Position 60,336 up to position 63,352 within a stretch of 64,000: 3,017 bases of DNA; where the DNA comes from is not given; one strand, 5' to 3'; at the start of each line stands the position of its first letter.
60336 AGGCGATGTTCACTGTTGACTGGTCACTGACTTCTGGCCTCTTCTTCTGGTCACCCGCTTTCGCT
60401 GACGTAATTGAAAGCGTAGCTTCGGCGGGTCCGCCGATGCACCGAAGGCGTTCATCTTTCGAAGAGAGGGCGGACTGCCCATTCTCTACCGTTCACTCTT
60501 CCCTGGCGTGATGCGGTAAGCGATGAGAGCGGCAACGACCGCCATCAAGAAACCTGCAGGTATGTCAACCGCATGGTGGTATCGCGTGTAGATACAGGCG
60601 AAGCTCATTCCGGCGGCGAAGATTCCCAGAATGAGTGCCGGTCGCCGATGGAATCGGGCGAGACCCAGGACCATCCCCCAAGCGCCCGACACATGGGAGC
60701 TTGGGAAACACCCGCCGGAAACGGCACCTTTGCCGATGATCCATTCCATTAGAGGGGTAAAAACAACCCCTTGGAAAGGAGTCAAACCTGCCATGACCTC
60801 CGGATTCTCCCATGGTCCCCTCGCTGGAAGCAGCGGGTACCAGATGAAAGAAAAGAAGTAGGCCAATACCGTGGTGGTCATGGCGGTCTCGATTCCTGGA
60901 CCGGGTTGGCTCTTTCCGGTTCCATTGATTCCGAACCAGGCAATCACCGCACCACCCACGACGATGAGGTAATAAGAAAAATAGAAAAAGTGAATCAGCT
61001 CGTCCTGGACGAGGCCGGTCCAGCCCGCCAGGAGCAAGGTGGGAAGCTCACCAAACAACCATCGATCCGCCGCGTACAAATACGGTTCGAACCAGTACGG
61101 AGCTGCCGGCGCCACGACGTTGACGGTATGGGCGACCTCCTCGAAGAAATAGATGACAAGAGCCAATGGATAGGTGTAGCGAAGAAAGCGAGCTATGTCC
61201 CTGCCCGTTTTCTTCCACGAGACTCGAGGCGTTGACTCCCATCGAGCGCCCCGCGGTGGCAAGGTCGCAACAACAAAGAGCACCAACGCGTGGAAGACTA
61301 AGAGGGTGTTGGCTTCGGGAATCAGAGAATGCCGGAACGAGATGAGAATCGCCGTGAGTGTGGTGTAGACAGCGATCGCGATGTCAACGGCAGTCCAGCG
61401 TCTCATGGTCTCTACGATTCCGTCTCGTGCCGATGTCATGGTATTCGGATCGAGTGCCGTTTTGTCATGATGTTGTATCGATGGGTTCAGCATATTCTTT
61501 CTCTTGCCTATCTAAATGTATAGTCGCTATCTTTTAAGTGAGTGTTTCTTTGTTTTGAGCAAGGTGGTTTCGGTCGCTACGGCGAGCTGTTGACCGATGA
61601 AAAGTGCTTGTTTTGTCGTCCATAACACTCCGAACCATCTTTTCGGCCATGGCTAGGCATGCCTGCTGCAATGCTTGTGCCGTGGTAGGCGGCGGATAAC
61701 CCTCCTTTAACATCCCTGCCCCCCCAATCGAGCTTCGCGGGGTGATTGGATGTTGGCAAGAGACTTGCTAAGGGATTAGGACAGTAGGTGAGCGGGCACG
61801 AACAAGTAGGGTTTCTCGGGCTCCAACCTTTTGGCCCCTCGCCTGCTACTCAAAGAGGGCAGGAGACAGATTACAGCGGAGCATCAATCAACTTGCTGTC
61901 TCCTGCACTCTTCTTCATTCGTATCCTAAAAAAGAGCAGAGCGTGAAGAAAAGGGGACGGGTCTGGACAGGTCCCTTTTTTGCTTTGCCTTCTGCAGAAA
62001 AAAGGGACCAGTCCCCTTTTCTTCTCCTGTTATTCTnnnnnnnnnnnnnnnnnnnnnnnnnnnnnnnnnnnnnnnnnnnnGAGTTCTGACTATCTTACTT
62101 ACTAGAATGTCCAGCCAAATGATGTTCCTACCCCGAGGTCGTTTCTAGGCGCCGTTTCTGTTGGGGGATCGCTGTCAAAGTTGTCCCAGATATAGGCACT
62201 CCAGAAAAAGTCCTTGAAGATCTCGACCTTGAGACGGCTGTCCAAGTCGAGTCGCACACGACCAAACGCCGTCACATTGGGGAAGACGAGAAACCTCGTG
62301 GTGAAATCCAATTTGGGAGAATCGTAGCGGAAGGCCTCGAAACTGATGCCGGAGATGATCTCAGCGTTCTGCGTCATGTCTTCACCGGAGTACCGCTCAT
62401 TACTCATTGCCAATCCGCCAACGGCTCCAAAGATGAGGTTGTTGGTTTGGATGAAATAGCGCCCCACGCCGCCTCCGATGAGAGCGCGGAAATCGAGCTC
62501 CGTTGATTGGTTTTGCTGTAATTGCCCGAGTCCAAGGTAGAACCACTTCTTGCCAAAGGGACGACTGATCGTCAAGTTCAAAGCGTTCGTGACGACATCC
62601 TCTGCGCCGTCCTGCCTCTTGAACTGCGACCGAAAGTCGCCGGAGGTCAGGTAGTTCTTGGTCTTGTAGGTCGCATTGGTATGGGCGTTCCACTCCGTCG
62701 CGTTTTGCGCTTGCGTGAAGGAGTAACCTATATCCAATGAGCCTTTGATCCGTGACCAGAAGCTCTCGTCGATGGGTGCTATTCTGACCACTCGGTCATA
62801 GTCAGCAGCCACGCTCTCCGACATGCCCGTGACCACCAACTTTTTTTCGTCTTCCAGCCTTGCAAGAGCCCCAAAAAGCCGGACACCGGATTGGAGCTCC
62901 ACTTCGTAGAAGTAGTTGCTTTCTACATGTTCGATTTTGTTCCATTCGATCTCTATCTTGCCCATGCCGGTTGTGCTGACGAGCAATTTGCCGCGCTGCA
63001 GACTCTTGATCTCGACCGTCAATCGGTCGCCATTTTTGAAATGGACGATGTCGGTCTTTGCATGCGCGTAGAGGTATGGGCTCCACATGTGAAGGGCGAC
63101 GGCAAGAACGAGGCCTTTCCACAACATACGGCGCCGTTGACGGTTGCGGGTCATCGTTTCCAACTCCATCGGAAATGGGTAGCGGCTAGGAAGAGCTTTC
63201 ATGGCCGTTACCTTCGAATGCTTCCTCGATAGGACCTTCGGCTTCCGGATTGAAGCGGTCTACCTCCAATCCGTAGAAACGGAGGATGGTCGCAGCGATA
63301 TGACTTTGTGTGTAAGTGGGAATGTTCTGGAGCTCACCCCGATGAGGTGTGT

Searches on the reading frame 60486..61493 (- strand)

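Call 29: search_protein_families(library=pfam, proteins=[window:60486-61493:-], max_evalue=0.00001)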
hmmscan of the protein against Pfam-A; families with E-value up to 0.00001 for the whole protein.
window:60486-61493:- (335 aa): 2 families
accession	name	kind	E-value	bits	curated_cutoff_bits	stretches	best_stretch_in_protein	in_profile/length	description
PF14378.12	PAP2_3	-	9e-12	45.6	27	1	139-323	3-189/190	PAP2 superfamily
PF01569.27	PAP2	-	1.4e-06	28.5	27.2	1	238-330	27-126/130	PAP2 superfamily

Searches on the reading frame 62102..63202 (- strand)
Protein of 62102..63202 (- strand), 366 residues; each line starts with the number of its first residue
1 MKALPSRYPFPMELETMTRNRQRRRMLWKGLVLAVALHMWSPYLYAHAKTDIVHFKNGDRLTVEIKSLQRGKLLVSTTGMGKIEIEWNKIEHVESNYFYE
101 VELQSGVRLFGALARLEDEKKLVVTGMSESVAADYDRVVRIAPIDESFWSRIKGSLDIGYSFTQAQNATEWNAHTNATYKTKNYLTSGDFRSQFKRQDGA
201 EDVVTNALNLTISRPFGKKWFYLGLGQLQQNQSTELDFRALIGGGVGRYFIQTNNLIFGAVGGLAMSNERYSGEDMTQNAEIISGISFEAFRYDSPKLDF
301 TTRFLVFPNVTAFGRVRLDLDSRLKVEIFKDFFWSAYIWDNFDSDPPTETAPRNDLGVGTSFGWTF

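Call 29: search_protein_families(library=pfam, proteins=[window:62102-63202:-], max_evalue=0.00001)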
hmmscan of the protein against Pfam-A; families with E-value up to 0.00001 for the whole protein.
window:62102-63202:- (366 aa): 1 family
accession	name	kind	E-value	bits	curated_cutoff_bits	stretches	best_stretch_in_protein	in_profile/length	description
PF04338.18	DUF481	-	6.6e-19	69.2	21.1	1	157-365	2-209/210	Protein of unknown function, DUF481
